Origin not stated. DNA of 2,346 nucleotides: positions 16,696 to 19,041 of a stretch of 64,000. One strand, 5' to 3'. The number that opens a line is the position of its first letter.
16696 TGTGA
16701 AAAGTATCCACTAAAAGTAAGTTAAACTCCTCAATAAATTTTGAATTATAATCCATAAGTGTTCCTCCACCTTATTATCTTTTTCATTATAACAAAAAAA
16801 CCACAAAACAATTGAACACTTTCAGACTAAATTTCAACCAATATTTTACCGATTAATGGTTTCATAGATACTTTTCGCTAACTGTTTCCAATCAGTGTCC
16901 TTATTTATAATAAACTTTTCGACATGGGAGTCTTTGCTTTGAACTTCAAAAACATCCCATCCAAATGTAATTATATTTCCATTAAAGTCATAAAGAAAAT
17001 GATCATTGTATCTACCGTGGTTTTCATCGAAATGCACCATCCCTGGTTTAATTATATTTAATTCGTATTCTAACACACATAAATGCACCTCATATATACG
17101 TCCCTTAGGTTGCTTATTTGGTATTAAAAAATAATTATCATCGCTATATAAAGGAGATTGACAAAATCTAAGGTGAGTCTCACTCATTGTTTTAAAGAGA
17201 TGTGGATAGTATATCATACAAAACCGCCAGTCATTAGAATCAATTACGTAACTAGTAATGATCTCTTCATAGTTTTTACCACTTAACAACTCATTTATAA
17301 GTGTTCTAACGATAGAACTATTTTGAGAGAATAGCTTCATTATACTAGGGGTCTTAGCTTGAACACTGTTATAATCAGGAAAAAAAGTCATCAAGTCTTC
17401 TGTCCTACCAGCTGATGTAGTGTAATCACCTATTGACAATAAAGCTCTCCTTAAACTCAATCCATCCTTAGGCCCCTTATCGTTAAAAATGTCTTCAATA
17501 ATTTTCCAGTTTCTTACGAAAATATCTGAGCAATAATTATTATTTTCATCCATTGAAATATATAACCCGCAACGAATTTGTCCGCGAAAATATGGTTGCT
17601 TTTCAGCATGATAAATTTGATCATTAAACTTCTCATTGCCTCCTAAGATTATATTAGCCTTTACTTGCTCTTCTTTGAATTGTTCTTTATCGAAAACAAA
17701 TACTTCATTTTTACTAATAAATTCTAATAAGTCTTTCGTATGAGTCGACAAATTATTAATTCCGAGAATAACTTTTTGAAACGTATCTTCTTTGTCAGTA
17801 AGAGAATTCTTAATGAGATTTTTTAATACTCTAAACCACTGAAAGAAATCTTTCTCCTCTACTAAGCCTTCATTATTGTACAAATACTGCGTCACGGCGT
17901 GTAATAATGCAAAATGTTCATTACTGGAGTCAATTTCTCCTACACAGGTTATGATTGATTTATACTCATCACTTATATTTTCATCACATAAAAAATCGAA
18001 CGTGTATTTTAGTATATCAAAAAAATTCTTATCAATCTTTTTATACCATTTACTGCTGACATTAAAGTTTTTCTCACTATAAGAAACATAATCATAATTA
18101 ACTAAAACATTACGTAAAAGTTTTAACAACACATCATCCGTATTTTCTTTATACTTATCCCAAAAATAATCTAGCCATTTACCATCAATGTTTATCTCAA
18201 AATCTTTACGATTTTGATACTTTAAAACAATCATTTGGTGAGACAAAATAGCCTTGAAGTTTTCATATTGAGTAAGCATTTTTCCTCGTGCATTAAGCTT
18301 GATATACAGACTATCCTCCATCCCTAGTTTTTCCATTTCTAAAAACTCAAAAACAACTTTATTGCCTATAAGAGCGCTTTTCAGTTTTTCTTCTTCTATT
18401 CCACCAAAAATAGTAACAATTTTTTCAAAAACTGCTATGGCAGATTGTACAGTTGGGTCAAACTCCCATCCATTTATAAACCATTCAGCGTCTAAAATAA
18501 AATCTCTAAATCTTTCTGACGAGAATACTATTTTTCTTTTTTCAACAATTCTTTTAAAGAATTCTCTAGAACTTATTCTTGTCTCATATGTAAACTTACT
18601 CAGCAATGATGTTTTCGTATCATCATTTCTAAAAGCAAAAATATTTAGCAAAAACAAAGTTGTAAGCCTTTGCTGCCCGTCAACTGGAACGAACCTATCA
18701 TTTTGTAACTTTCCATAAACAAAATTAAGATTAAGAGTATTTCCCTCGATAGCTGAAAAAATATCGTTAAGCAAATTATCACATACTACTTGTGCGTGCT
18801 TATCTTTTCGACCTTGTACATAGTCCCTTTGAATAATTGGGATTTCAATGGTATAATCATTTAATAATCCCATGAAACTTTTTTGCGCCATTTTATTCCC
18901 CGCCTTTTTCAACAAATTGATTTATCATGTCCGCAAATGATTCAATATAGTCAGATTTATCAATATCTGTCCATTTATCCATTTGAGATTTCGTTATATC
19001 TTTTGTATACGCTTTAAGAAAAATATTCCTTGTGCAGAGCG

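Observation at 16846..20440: Tandem, translationally coupled DUF262 (DGQQR) genes: a complete GmrSD-like nuclease followed by a 681-aa DUF262 protein with an unknown C-terminal domain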

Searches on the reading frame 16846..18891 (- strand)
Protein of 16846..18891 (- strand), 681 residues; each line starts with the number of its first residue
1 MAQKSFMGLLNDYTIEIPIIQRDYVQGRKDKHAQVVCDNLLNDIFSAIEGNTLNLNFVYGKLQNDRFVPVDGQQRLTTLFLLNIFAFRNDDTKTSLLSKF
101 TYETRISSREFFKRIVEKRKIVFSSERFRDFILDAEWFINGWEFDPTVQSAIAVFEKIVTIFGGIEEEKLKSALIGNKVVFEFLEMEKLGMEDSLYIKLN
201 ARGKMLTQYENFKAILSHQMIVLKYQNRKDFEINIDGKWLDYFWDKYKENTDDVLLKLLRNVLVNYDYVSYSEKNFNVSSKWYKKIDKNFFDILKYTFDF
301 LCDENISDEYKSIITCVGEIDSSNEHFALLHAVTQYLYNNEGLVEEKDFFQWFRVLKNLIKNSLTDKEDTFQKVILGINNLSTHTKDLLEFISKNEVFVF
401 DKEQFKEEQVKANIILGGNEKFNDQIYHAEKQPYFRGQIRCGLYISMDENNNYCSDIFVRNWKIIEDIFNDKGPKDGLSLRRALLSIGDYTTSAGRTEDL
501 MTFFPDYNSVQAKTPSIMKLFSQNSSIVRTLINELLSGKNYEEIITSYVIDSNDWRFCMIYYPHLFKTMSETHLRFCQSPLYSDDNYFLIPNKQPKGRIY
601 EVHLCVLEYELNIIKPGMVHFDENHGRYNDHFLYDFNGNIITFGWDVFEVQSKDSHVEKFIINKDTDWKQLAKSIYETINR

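Call 6: search_protein_families(library=pfam, proteins=[window:16846-18891:-], max_evalue=0.01)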
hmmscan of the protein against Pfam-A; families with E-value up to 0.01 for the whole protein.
window:16846-18891:- (681 aa): 1 family
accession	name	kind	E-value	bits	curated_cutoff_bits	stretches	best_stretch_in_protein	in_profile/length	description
PF03235.19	GmrSD_N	-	2.3e-21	77.3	33.2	1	9-216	4-198/199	GmrSD restriction endonuclease, N-terminal domain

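Call 7: search_protein_families(library=padloc, proteins=[window:16846-18891:-], max_evalue=0.01)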
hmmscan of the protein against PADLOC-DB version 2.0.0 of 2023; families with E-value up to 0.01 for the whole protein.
window:16846-18891:- (681 aa): 0 families

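Call 8: search_protein_families(library=ncbifam, proteins=[window:16846-18891:-], max_evalue=0.01)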
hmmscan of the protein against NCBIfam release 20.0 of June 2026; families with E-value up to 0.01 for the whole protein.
window:16846-18891:- (681 aa): 1 family
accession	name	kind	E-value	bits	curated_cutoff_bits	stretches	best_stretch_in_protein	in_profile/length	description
NF007958.0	PRK10677.1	equivalog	0.0093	15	253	0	644-673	105-134/256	molybdate ABC transporter substrate-binding protein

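Call 9: search_solved_structures(query=window:16846-18891:-, max_evalue=1, show_alignments=2)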
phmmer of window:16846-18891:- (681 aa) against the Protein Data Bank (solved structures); distinct sequences matched with E-value up to 1: 1.
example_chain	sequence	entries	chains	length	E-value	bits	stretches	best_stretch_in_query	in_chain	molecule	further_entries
5lbh_A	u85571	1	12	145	0.81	11.4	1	125-216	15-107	CAIP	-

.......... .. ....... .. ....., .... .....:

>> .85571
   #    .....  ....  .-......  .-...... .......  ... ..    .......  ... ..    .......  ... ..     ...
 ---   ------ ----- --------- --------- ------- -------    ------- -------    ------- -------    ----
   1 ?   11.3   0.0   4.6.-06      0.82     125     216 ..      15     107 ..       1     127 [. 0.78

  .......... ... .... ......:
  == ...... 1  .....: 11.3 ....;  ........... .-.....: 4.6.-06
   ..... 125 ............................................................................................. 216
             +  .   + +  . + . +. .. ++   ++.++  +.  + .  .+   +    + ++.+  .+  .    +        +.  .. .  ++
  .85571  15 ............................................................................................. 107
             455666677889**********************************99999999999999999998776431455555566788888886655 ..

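Call 11: find_homologous_proteins(query=window:16846-18891:-, max_evalue=0.001)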
Query window:16846-18891:- (681 aa): 5064 proteins with E <= 0.001 among 8000 candidates; the best 120 are listed.
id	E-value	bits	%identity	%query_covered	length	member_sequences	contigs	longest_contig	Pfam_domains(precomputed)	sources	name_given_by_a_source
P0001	0.0e+0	1552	100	100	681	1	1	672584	PF03235.20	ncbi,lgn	-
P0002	2.3e-140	487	42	92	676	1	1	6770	PF03235.20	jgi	jgi:uncharacterized protein with ParB-like and HNH nuclease domain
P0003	6.9e-139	483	43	89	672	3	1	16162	PF03235.20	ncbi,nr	ncbi:MAG: DUF262 domain-containing protein [Eubacteriaceae bacterium]|nr:DUF262 domain-containing pr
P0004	1.7e-138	481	42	92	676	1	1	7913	PF03235.20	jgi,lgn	jgi:hypothetical protein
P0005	1.1e-137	479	42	97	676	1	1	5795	PF03235.20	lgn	-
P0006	5.3e-137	476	42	96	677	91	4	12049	PF03235.20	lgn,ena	-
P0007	1.2e-136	475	43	92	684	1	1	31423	PF03235.20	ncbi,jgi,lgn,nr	ncbi:MAG: DUF262 domain-containing protein [Spirochaetaceae bacterium]|jgi:hypothetical protein|nr:D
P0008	4.7e-136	473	42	93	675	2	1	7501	PF03235.20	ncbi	-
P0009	9.0e-136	472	41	93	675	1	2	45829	PF03235.20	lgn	-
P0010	1.2e-135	472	42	92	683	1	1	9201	PF03235.20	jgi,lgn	jgi:hypothetical protein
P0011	1.5e-135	472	41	95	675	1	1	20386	PF03235.20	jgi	jgi:uncharacterized protein with ParB-like and HNH nuclease domain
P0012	3.8e-135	470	42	93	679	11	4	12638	PF03235.20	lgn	-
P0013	1.0e-134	469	41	93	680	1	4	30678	PF03235.20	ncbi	-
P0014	1.8e-134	468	43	88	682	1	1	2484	PF03235.20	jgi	jgi:uncharacterized protein with ParB-like and HNH nuclease domain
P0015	2.3e-134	468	41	93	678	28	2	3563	PF03235.20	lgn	-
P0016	2.5e-134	468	41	93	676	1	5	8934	PF03235.20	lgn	-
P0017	2.7e-134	467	41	92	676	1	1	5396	PF03235.20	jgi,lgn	jgi:uncharacterized protein with ParB-like and HNH nuclease domain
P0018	2.9e-134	467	44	83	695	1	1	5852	PF03235.20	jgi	jgi:hypothetical protein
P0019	4.2e-134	467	40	96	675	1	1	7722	PF03235.20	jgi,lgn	jgi:hypothetical protein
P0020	1.0e-133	466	40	95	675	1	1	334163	PF03235.20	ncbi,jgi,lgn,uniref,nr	ncbi:DUF262 domain-containing protein [Aminipila sp.]|uniref:DUF262 domain-containing protein n=1 Ta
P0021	1.0e-133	466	40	93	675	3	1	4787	PF03235.20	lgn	-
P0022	1.2e-133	465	42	93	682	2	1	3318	PF03235.20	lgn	-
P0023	2.0e-133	465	42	93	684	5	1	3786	PF03235.20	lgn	-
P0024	2.2e-133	464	42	89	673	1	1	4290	PF03235.20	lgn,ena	-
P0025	2.7e-133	464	41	92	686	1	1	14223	PF03235.20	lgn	-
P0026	5.5e-133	463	40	96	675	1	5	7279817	PF03235.20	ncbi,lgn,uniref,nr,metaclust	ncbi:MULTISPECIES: DUF262 domain-containing protein [unclassified Paenibacillus]|uniref:GmrSD restri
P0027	7.5e-133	463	42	89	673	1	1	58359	PF03235.20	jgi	-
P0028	1.2e-132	462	41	92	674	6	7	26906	PF03235.20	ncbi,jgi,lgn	jgi:uncharacterized protein with ParB-like and HNH nuclease domain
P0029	1.6e-132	462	42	88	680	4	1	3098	PF03235.20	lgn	-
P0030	1.8e-132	461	42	94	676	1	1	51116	PF03235.20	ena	-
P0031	2.4e-132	461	39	95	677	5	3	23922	PF03235.20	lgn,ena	-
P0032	2.5e-132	461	41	95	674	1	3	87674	PF03235.20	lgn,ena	-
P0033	2.8e-132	461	40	94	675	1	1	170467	PF03235.20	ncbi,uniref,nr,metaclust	ncbi:DUF262 domain-containing protein [Sporolactobacillus laevolacticus]|uniref:GmrSD restriction en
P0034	1.7e-131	458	41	92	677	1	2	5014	PF03235.20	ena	-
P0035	3.3e-131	457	41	90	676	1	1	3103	PF03235.20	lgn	-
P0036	3.7e-131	457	41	92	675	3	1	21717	PF03235.20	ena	-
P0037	4.6e-131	457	40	98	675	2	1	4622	PF03235.20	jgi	jgi:hypothetical protein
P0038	5.0e-131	457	41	92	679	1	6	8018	PF03235.20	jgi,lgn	jgi:hypothetical protein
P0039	5.1e-131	457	42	89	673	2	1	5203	PF03235.20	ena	-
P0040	5.1e-131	457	41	88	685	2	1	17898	PF03235.20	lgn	-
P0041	5.7e-131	456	41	93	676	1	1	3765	PF03235.20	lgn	-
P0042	5.7e-131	456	40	92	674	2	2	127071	PF03235.20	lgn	-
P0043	6.3e-131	456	41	92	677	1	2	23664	PF03235.20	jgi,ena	-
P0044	6.7e-131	456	39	96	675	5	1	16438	PF03235.20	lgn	-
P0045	8.8e-131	456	39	96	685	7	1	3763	PF03235.20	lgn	-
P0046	1.0e-130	456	40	92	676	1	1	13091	PF03235.20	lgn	-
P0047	1.2e-130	455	41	92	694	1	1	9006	PF03235.20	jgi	-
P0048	1.4e-130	455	41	89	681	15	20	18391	PF03235.20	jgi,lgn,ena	-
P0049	3.6e-130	454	41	89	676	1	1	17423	PF03235.20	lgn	-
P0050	4.0e-130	454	41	89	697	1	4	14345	PF03235.20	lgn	-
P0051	4.2e-130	454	42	92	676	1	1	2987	PF03235.20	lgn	-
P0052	5.8e-130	453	41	89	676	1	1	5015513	PF03235.20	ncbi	-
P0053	1.2e-129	452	41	95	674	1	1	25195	PF03235.20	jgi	jgi:hypothetical protein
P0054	1.2e-129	452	42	92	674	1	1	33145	PF03235.20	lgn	-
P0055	1.9e-129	451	41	92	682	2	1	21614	PF03235.20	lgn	-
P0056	3.6e-129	450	42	90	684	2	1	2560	PF03235.20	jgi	-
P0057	7.4e-129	449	42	88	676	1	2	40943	PF03235.20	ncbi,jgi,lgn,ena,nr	ncbi:MAG: DUF262 domain-containing protein [Syntrophomonadaceae bacterium]|nr:DUF262 domain-containi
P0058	1.2e-128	449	39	95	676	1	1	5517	PF03235.20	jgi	jgi:hypothetical protein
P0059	1.5e-128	448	40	88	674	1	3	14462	PF03235.20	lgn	-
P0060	1.5e-128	448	40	93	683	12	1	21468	PF03235.20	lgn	-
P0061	1.8e-128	448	40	92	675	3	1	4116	PF03235.20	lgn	-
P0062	2.5e-128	448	40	89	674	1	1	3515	PF03235.20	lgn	-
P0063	2.9e-128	447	40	95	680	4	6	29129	PF03235.20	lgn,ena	-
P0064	3.4e-128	447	40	89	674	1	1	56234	PF03235.20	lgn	-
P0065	3.8e-128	447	41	89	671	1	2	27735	PF03235.20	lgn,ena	-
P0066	7.6e-128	446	41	92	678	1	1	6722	PF03235.20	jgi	jgi:uncharacterized protein with ParB-like and HNH nuclease domain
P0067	8.7e-128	446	42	88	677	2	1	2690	PF03235.20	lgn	-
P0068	1.1e-127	446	39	92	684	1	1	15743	PF03235.20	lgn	-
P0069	1.8e-127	445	38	95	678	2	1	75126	PF03235.20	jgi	jgi:hypothetical protein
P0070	3.2e-127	444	41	88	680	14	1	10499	PF03235.20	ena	-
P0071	3.9e-127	444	41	89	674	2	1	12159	PF03235.20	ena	-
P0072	3.9e-127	444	40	95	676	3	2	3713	PF03235.20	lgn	-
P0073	5.2e-127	443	41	92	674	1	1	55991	PF03235.20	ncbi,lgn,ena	-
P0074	1.4e-126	442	41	88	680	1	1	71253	PF03235.20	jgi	-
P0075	1.5e-126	442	39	98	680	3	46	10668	PF03235.20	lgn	-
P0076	2.2e-126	441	41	89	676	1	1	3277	PF03235.20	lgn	-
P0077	2.7e-126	441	43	88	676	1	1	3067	PF03235.20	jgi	-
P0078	3.2e-126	441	40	94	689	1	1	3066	PF03235.20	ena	-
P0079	6.1e-126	440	39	92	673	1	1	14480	PF03235.20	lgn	-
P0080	1.4e-125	439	41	83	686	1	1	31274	PF03235.20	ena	-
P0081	1.4e-125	439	39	99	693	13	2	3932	PF03235.20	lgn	-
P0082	1.5e-125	439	41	89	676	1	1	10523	PF03235.20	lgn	-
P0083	1.6e-125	438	38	98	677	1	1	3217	PF03235.20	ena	-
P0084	1.7e-125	438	39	92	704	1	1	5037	PF03235.20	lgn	-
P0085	1.7e-125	438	39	96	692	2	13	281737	PF03235.20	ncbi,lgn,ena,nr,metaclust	ncbi:MAG: hypothetical protein Q607_CBUC00038G0020 [Clostridium butyricum DORA_1]|nr:MAG: hypothetic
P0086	2.2e-125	438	39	93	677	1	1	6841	PF03235.20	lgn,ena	-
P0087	2.3e-125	438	40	95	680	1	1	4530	PF03235.20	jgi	jgi:hypothetical protein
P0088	2.7e-125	438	41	89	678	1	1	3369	PF03235.20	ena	-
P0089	3.1e-125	437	39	90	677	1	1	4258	PF03235.20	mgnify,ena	mgnify:FL=1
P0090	3.9e-125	437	38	95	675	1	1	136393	PF03235.20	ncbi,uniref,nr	ncbi:DUF262 domain-containing protein [Cohnella fermenti]|uniref:DUF262 domain-containing protein n=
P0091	5.5e-125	437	40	89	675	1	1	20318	PF03235.20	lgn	-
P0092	7.8e-125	436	40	89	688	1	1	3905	PF03235.20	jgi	jgi:hypothetical protein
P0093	8.5e-125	436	41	88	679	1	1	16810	PF03235.20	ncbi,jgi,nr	ncbi:MAG: DUF262 domain-containing protein [Treponema sp.]|jgi:hypothetical protein|nr:DUF262 domain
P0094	8.8e-125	436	39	90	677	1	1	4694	PF03235.20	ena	-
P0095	1.0e-124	436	40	92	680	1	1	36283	PF03235.20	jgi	jgi:uncharacterized protein with ParB-like and HNH nuclease domain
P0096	1.4e-124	435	39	95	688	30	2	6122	PF03235.20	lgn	-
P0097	1.8e-124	435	40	94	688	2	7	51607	PF03235.20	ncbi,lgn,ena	-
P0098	2.8e-124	434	41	89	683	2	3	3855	PF03235.20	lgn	-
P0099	3.0e-124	434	38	98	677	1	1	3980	PF03235.20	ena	-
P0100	3.4e-124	434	40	90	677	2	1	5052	PF03235.20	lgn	-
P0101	4.1e-124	434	38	97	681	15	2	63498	PF03235.20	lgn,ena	-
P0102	4.2e-124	434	40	89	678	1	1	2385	PF03235.20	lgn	-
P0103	5.8e-124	433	40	94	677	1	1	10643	PF03235.20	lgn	-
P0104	6.7e-124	433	38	95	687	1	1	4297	PF03235.20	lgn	-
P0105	8.3e-124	433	39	96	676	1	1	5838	PF21972.2,PF03235.20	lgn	-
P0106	1.0e-123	432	41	88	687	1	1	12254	PF03235.20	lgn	-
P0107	1.7e-123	432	38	98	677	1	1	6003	PF03235.20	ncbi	-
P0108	2.5e-123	431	40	91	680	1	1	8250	PF03235.20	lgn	-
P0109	2.6e-123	431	41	91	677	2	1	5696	PF03235.20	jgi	-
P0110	4.6e-123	430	39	90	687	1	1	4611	PF03235.20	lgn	-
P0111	6.9e-123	430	37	98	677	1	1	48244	PF03235.20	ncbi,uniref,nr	ncbi:GmrSD restriction endonuclease domain-containing protein [Tissierella praeacuta]|uniref:GmrSD r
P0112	7.9e-123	430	41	89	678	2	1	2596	PF03235.20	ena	-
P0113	9.4e-123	429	42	84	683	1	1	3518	PF03235.20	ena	-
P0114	9.5e-123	429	40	92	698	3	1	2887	PF03235.20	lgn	-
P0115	1.0e-122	429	41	89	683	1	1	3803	PF03235.20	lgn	-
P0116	1.1e-122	429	38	94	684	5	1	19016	PF03235.20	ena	-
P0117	1.2e-122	429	39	89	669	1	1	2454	PF03235.20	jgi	jgi:hypothetical protein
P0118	1.3e-122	429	39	90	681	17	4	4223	PF03235.20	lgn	-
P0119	1.3e-122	429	40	93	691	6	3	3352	PF03235.20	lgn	-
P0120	1.6e-122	429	42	89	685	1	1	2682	PF03235.20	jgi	jgi:hypothetical protein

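Call 15: find_encoding_contigs(protein=P0001, flank=10000, max_places=3)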
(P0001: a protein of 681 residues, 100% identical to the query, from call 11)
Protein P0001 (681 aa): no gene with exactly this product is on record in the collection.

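Call 19: find_related_loci(query=A1, collection=genome_contigs, flank=8000)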
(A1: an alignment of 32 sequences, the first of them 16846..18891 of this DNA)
Query A1 (681 aa) in genome_contigs; peptide patterns used: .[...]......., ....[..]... (x = any residue, [..] = any of these).
599 stretches matched a pattern (row limit reached: there are more); 568 encode a relative of the query (tblastn E <= 1e-3); the best 80 are kept; 80 distinct loci.
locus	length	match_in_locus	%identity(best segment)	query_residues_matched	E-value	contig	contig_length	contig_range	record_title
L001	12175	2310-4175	43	9-633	3e-141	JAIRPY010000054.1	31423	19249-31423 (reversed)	MAG: Spirochaetaceae bacterium isolate Cf509_bin66 k119_1376417, whole genome shotgun sequence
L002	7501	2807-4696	42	9-643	2e-138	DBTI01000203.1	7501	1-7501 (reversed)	MAG TPA_asm: Ruminococcaceae bacterium UBA1320 UBA1320_contig_4594, whole genome shotgun sequence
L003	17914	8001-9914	41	9-650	3e-134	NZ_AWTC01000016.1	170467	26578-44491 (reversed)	Sporolactobacillus laevolacticus DSM 442 Contig016, whole genome shotgun sequence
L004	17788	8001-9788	42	9-607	4e-132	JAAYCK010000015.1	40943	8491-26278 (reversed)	MAG: Syntrophomonadaceae bacterium isolate AS06rmzACSIP_426 55517_AS06, whole genome shotgun sequence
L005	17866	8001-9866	41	9-633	6e-128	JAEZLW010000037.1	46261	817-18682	MAG: Bacillota bacterium isolate OH_CDB_87 k127_334861, whole genome shotgun sequence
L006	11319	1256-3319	39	2-677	3e-121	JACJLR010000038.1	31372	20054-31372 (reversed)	Mediterraneibacter glycyrrhizinilyticus strain An427 An427_contig-110_37, whole genome shotgun sequence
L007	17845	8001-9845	37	9-607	4e-110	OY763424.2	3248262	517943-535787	MAG: Oscillospiraceae bacterium isolate 2653369c-2d6a-477d-a763-16f58a0da7c0 genome assembly, chromosome: 1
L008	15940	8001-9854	37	4-608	3e-107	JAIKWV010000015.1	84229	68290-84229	MAG: Clostridiales bacterium isolate RUI438 k141_15748239_flag=0_multi=29.4459_len=84229, whole genome shotgun sequence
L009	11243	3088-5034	36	5-611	2e-106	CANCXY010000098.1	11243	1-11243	MAG TPA_asm: uncultured Clostridia bacterium isolate ERR6760080_bin.88_metawrap_v1.3_MAG genome assembly, contig: ERZ128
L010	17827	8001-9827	37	5-611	8e-102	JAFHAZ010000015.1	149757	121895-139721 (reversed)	MAG: Streptococcus sp. isolate 01WH k141_29424, whole genome shotgun sequence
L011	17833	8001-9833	36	8-611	1e-98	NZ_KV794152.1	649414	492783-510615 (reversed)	Streptococcus sp. HMSC070B10 Scaffold67, whole genome shotgun sequence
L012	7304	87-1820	38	70-657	7e-97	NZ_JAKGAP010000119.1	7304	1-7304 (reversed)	Paenibacillus alkaliterrae strain DSM 17040 Contig_119, whole genome shotgun sequence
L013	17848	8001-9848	34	11-575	3e-68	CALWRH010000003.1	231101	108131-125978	MAG: uncultured Christensenellaceae bacterium isolate BRZ_KS__bin118 genome assembly, contig: BRZ_KS__NODE_24_length_231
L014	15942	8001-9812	31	15-574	2e-67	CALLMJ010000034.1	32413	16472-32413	MAG: uncultured Bacteroidia bacterium isolate N1_Bin_MAXBIN__046_sub_1 genome assembly, contig: c_000000442767, whole ge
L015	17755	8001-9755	32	3-560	3e-67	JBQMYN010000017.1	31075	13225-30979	MAG: Treponema sp. isolate A5_bin.9 NODE_74_length_31075_cov_15.098872, whole genome shotgun sequence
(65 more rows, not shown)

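Call 25: predict_structure(alignment_id=A2)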
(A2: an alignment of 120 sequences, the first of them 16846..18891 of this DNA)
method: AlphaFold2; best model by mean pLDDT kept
length: 681 residues; sequences in the alignment: 120
mean_pLDDT: 89.3   pTM: 0.73
mean pLDDT of the five models: 89.3, 88.0, 88.0, 87.4, 86.9
residues with pLDDT >= 90: 478; 70-90: 147; 50-70: 38; < 50: 18
segments of 3 or more residues with pLDDT < 50: 191-203
pLDDT, mean of each block of 10 residues (from residue 1): 82 85 56 79 88 76 86 87 96 95 84 95 91 92 87 93 93 87 60 46 65 89 93 90 90 91 92 70 91 97 93 88 90 97 94 97 91 96 96 94 96 96 98 95 95 97 97 96 97 90 72 80 94 98 97 96 96 90 82 89 97 96 91 95 95 94 95 96 91
secondary structure, 60 per line:
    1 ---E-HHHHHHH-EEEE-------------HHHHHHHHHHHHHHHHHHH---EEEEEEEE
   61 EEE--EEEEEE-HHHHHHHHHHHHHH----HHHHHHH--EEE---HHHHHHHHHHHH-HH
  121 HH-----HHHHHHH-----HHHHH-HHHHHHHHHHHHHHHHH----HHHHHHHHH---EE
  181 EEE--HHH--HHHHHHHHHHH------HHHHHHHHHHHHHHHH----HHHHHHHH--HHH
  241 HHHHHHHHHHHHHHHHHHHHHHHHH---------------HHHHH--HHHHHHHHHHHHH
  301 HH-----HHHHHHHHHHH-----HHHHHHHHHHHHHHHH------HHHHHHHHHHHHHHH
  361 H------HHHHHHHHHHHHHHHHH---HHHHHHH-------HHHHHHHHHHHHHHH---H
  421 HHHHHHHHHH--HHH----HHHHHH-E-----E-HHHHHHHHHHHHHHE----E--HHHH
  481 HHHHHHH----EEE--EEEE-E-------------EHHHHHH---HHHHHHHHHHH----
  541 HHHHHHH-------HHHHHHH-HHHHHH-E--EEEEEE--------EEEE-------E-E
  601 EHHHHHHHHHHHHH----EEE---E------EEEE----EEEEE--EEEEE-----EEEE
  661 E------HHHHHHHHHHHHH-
elements in order: H6-12 E14-17 H31-49 E53-63 E66-71 H73-86 H91-97 E100-102 H106-117 H119-122 H128-134 H140-144 H146-162 H167-175 E179-183 H191-201 H208-223 H228-235 H238-265 H281-285 H288-302 H308-318 H324-339 H346-361 H368-384 H388-394 H402-416 H420-430 H440-445 H455-468 H477-487 E492-494 E497-500 H517-522 H526-536 H541-547 H555-561 H563-568 E573-578 E587-590 H602-614 E619-621 E632-635 E640-644 E647-651 E657-661 H668-680

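Call 32: fold_search(model_id=the predicted structure, library=pdb)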
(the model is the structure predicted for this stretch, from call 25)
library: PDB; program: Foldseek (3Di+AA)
matches with E <= 10: 86; with E <= 0.001: 0
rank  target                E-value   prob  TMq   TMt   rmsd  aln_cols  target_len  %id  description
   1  9jxo_A                3.7e-01  0.10  0.12  0.13  23.6       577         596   11  Cryo-EM structure of human XPR1-G621A (released 2025-08-27)
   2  7vop_Z                6.3e-01  0.08  0.12  0.11  23.9       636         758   11  Cryo-EM structure of Xenopus laevis nuclear pore complex cytoplasmic ring subunit (released 2022-02-02)
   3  6rd4_X                9.3e-01  0.05  0.10  0.12  20.7       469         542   11  CryoEM structure of Polytomella F-ATP synthase, Full dimer, composite map (released 2019-07-03)
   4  5cwf_B                1.1e+00  0.54  0.15  0.41   9.7       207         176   12  Crystal structure of de novo designed helical repeat protein DHR8 (released 2015-12-16)
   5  9e2i_C                1.1e+00  0.04  0.08  0.09  25.3       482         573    9  Variediene synthase with six cyclases (released 2025-05-21)
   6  8p8j_A                1.3e+00  0.03  0.09  0.10  27.7       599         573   10  Structure of 5D3-Fab and nanobody(Nb96)-bound ABCG2 (released 2023-08-30)
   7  5cwf_C                1.6e+00  0.16  0.11  0.26  12.6       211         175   14  Crystal structure of de novo designed helical repeat protein DHR8 (released 2015-12-16)
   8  6z0f_A                1.6e+00  0.05  0.09  0.13  28.3       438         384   10  Crystal structure of the membrane pseudokinase YukC/EssB from Bacillus subtilis T7SS (released 2021-05-19)
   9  8j4t_A                1.9e+00  0.04  0.06  0.07  17.0       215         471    8  GajA-GajB complex (released 2024-02-21)
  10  1nkt_A                1.9e+00  0.02  0.08  0.07  27.5       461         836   11  CRYSTAL STRUCTURE OF THE SECA PROTEIN TRANSLOCATION ATPASE FROM MYCOBACTERIUM TUBERCULOSIS COMPLEX WITH ADPBS (released 2003-03-04)
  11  7jr7_B                1.9e+00  0.01  0.06  0.07  28.1       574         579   10  Cryo-EM structure of ABCG5/G8 in complex with Fab 2E10 and 11F4 (released 2021-04-07)
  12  9olq_J                2.3e+00  0.09  0.12  0.23  16.6       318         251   10  Designed allosteric facilitated dissociation switch AS1_K46L_E50W_K172W_E173Y in complex state THE (released 2025-08-20)
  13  8v2d_J                2.5e+00  0.08  0.12  0.20  16.8       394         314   12  Computational Designed Nanocage O43_129 (released 2024-03-13)
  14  6foc_E                2.6e+00  0.02  0.08  0.11  21.1       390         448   10  F1-ATPase from Mycobacterium smegmatis (released 2019-01-23)
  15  2qc5                  2.7e+00  0.13  0.06  0.12  13.1       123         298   13  Streptogramin B lyase structure (released 2008-10-14)
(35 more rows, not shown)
